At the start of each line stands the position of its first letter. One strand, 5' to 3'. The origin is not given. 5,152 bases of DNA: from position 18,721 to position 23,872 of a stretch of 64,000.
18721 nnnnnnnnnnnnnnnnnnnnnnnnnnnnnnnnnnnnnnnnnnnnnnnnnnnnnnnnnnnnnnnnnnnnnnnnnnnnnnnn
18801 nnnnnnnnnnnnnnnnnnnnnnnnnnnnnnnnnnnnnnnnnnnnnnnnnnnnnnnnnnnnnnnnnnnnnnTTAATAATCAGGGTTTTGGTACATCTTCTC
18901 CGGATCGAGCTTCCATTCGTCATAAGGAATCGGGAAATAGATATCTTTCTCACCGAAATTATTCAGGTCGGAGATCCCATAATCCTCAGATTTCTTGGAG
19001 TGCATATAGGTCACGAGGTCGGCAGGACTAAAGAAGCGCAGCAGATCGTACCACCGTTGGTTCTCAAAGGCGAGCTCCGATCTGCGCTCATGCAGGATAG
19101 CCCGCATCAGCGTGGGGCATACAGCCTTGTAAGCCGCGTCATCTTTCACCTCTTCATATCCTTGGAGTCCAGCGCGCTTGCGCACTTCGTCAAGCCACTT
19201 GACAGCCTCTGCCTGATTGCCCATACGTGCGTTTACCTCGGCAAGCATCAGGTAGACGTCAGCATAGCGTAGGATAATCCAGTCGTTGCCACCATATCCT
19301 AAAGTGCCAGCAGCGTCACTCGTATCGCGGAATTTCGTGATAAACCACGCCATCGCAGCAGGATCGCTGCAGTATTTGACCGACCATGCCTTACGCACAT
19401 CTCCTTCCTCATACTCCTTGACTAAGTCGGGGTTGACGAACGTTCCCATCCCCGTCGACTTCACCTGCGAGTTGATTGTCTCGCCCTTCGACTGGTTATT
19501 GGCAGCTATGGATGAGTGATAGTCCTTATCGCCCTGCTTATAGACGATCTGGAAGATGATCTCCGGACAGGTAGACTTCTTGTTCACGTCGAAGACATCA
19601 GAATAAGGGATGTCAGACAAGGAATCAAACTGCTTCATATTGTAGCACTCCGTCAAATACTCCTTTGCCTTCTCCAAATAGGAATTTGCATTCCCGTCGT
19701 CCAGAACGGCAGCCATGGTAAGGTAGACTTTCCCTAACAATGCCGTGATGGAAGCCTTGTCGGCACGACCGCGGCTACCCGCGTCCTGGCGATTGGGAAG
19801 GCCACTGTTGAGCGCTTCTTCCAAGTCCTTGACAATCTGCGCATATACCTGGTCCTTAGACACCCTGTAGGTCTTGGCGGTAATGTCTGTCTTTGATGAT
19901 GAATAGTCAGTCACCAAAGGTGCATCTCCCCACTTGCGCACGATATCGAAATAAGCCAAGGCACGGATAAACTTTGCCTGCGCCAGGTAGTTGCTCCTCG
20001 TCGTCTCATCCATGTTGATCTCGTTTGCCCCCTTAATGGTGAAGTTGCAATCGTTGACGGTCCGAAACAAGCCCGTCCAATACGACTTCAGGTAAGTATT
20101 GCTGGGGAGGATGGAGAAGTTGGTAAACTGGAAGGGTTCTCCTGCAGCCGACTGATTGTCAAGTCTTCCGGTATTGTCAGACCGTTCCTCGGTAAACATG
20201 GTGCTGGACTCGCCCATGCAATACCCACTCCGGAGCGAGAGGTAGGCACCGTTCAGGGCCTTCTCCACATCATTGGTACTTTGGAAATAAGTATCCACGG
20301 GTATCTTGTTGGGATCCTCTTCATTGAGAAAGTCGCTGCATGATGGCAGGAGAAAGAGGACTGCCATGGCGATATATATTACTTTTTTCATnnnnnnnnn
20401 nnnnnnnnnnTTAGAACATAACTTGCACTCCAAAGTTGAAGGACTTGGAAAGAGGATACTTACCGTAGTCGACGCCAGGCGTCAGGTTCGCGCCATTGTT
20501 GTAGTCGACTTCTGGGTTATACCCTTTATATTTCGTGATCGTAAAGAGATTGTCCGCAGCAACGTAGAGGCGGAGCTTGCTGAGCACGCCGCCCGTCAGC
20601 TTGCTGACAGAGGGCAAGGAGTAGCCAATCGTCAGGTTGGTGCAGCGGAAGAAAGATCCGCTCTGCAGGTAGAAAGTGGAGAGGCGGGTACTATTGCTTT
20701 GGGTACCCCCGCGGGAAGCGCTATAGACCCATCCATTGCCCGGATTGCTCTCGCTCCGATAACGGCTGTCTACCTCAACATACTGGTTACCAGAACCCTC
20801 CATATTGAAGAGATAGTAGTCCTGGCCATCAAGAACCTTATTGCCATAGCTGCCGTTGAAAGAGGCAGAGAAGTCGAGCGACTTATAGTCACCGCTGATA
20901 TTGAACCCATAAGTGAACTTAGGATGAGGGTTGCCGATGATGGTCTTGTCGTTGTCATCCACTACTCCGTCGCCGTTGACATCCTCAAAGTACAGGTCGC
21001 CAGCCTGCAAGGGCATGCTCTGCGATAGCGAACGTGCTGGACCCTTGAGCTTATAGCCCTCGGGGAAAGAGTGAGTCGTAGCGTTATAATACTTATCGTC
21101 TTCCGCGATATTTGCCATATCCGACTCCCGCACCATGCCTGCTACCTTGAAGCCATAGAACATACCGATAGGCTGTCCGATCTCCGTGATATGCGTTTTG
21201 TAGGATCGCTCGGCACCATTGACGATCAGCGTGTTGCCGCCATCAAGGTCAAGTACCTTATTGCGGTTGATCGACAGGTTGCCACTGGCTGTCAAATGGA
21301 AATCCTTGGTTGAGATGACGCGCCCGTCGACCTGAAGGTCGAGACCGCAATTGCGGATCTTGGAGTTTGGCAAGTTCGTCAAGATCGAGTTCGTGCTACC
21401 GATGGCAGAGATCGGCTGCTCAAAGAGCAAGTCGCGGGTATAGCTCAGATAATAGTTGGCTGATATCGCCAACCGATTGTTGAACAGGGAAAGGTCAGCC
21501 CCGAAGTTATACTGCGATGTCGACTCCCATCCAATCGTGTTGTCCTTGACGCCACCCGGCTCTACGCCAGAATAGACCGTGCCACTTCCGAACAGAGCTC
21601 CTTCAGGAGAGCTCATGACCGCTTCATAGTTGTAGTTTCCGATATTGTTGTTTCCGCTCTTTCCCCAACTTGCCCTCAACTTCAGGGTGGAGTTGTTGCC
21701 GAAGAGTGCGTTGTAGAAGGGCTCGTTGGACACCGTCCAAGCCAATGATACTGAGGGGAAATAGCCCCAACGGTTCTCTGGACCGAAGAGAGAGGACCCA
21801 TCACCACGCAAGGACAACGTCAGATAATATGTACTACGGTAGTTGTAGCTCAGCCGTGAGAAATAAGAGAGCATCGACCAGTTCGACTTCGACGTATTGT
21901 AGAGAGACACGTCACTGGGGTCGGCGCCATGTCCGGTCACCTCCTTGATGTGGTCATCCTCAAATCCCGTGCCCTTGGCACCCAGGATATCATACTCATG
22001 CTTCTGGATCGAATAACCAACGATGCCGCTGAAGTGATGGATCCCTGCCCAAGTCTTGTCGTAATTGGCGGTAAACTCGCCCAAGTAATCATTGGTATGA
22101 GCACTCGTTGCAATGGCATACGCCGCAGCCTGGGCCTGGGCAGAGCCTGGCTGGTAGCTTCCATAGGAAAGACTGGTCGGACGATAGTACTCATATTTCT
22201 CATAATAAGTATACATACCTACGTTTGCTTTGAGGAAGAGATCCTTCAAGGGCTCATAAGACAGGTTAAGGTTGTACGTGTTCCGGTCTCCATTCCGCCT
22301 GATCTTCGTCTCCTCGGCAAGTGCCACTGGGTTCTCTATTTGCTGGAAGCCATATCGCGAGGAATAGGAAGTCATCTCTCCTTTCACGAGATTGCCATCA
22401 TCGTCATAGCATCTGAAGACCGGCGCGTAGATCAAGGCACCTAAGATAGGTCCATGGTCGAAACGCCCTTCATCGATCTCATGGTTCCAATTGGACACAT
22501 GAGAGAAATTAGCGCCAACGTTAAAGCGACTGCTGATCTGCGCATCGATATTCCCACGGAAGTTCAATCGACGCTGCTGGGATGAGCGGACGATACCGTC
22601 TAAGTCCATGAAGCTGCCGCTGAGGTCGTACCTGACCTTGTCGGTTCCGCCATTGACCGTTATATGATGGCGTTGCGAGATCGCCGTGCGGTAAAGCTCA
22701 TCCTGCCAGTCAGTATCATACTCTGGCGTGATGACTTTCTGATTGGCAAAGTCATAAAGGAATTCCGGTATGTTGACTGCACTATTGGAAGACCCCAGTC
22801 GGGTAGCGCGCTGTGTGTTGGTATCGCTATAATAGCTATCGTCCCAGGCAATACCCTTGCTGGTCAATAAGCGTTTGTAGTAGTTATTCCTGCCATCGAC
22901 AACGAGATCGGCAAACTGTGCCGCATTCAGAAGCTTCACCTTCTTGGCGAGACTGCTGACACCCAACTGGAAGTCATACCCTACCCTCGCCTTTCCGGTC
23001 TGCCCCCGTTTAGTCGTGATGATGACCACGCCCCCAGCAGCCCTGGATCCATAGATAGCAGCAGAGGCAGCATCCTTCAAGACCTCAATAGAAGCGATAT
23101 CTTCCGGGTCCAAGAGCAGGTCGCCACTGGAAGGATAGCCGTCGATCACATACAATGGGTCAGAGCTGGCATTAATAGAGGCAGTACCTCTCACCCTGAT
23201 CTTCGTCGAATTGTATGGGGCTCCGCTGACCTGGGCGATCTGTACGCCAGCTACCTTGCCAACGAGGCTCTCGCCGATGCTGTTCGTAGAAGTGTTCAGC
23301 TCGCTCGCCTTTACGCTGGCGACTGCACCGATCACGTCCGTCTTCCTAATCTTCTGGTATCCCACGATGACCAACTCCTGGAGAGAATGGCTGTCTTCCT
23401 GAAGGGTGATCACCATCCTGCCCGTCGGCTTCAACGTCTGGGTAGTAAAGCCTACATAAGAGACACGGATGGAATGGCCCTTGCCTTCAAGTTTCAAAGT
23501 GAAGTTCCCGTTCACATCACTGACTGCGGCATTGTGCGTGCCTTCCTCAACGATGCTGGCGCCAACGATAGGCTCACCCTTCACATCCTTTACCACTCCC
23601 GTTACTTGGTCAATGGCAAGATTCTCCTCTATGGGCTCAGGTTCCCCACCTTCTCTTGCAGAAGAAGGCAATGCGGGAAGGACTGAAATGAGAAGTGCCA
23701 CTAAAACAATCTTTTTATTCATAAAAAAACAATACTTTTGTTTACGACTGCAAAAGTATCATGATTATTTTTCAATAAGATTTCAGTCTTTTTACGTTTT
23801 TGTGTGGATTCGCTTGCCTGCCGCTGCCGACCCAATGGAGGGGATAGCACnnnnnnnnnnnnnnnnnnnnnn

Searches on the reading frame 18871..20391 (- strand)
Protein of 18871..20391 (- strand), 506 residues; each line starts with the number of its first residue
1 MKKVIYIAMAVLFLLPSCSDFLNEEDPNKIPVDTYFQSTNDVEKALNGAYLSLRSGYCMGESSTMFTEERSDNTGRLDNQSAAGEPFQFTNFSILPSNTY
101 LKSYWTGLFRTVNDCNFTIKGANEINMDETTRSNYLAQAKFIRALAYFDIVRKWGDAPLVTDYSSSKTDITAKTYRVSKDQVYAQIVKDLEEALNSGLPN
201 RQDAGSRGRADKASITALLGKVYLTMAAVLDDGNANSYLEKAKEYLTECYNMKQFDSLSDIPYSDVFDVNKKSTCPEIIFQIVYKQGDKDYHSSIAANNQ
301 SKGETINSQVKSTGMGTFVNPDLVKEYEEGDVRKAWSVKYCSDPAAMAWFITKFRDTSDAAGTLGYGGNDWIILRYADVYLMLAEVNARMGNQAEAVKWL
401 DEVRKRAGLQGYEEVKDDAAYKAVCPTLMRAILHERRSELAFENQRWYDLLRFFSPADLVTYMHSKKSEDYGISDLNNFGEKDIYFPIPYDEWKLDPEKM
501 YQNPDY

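Call 4: search_protein_families(library=pfam, proteins=[window:18871-20391:-], max_evalue=0.01)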
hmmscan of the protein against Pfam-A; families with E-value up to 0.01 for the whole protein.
window:18871-20391:- (506 aa): 4 families
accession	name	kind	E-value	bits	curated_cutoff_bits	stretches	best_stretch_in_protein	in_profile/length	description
PF07980.17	SusD_RagB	-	6.1e-35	121.7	23.1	1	348-506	132-297/297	SusD family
PF14322.12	SusD-like_3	-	2.9e-20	73.8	27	1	20-224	1-191/191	Starch-binding associating with outer membrane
PF12771.13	SusD-like_2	-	7.2e-09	35.4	27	1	89-195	47-148/415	Starch-binding associating with outer membrane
PF13181.12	TPR_8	-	0.0043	17.5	25.7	0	377-402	1-26/34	Tetratricopeptide repeat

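Call 5: search_protein_families(library=ncbifam, proteins=[window:18871-20391:-], max_evalue=0.001)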
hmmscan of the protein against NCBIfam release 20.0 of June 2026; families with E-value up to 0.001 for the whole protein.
window:18871-20391:- (506 aa): 2 families
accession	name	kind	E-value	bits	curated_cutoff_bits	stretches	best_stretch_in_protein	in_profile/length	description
NF033072.0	NanU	exception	3.7e-26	92.3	425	1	1-453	1-484/521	SusD family outer membrane lipoprotein NanU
NF033071.0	SusD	exception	4.6e-19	68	725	2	88-267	102-278/558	starch-binding outer membrane lipoprotein SusD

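Call 58: search_solved_structures(query=window:18871-20391:-, max_evalue=0.00001)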
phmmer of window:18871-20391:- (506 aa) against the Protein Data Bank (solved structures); distinct sequences matched with E-value up to 0.00001: 34.
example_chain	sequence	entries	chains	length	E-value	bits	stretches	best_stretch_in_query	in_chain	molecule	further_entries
9sje_B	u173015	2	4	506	1e-36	130.1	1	2-465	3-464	SusD homolog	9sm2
9sjj_A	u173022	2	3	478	1.4e-31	113.1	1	81-465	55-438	SusD homolog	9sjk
3otn_A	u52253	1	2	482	6.1e-26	94.5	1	74-503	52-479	SusD superfamily protein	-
6gcz_A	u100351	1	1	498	7.8e-25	90.9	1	17-226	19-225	Starch-binding associating with outer membrane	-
7kv2_AAA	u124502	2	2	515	1e-22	83.9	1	1-299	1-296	RagB/SusD family nutrient uptake outer membrane protein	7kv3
3nqp_A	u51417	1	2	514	3.1e-21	79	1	105-455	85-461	SusD superfamily protein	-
3qnk_A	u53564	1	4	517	4.3e-20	75.3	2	362-493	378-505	Putative lipoprotein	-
7kv1_A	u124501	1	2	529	6.1e-20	74.8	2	8-289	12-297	SusD family protein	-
5lx8_A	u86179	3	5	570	8.3e-18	67.7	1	1-237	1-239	SusD homolog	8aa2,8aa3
5t3r_A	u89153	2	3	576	8.6e-18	67.6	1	1-237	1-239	SusD homolog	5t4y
6z8i_A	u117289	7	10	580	8.9e-18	67.6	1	1-237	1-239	SusD homolog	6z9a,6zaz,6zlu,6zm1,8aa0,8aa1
4l7t_A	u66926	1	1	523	1.7e-17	66.7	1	64-461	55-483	NanU sialic acid binding protein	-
5e76_A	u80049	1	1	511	1.1e-16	64.1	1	75-270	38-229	SusD-like protein BACOVA_02651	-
5e75_A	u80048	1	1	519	1.4e-16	63.6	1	75-270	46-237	SusD-like protein BACOVA_02651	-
3kez_A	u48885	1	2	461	2.8e-15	59.4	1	29-226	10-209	Putative sugar binding protein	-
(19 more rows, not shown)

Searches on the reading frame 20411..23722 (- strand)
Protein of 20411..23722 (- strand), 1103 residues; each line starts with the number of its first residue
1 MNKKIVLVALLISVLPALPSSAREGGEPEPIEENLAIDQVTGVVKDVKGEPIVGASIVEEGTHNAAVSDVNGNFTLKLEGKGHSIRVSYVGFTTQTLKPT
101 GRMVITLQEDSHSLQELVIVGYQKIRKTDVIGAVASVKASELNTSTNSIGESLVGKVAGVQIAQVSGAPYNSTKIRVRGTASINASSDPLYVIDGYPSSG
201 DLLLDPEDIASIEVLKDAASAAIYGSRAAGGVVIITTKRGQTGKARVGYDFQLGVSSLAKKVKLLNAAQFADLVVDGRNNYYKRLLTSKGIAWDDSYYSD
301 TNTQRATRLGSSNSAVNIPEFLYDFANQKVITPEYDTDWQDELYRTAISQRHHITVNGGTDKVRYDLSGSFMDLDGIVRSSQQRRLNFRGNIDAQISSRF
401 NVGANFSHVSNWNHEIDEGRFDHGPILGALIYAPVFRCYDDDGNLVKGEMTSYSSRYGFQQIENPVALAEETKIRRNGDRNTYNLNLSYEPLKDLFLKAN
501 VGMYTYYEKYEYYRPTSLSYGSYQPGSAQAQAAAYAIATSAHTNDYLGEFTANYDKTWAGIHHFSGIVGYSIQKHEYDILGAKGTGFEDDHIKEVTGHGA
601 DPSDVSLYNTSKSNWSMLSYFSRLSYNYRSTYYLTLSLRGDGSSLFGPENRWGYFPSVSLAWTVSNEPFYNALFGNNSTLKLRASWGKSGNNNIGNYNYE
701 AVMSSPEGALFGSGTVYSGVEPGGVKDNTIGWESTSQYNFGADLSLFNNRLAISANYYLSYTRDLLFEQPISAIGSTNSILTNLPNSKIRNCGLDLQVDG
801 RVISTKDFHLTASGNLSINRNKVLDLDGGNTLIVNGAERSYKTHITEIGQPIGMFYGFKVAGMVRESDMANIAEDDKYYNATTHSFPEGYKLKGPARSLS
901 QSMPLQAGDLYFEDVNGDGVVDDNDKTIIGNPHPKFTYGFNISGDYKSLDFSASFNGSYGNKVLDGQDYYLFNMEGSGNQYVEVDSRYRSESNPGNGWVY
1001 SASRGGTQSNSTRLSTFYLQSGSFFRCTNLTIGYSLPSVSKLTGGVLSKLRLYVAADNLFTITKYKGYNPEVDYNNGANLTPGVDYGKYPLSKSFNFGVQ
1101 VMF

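Call 4: search_protein_families(library=pfam, proteins=[window:20411-23722:-], max_evalue=0.01)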
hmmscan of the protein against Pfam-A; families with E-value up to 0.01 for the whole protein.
window:20411-23722:- (1103 aa): 3 families
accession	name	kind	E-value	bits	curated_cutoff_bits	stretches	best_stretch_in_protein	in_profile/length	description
PF07715.20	Plug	-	9.2e-17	61.9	23.9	1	127-232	2-107/107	TonB-dependent Receptor Plug Domain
PF13715.12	CarbopepD_reg_2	-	2.2e-13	50.4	32.2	1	40-119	1-88/88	CarboxypepD_reg-like domain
PF13620.12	CarboxypepD_reg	-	2e-09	38.1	32.3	1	39-98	1-65/82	Carboxypeptidase regulatory-like domain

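Call 5: search_protein_families(library=ncbifam, proteins=[window:20411-23722:-], max_evalue=0.001)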
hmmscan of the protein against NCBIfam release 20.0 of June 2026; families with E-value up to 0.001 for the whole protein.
window:20411-23722:- (1103 aa): 4 families
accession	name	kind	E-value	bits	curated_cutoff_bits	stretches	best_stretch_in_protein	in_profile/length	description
TIGR04056.1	OMP_RagA_SusC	subfamily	1.8e-252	840.9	368.25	1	39-1103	2-981/981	SusC/RagA family TonB-linked outer membrane protein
TIGR04057.1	SusC_RagA_signa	signature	1.1e-15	57.1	46.2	1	208-238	1-31/31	SusC/RagA subfamily TonB-dependent outer membrane receptor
TIGR01779.1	TonB-B12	equivalog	9.1e-08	31.1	599.7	1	112-244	26-160/614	TonB-dependent vitamin B12 receptor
NF010048.1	PRK13524.1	subfamily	0.00033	19.2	493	1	206-241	145-179/744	FepA family TonB-dependent siderophore receptor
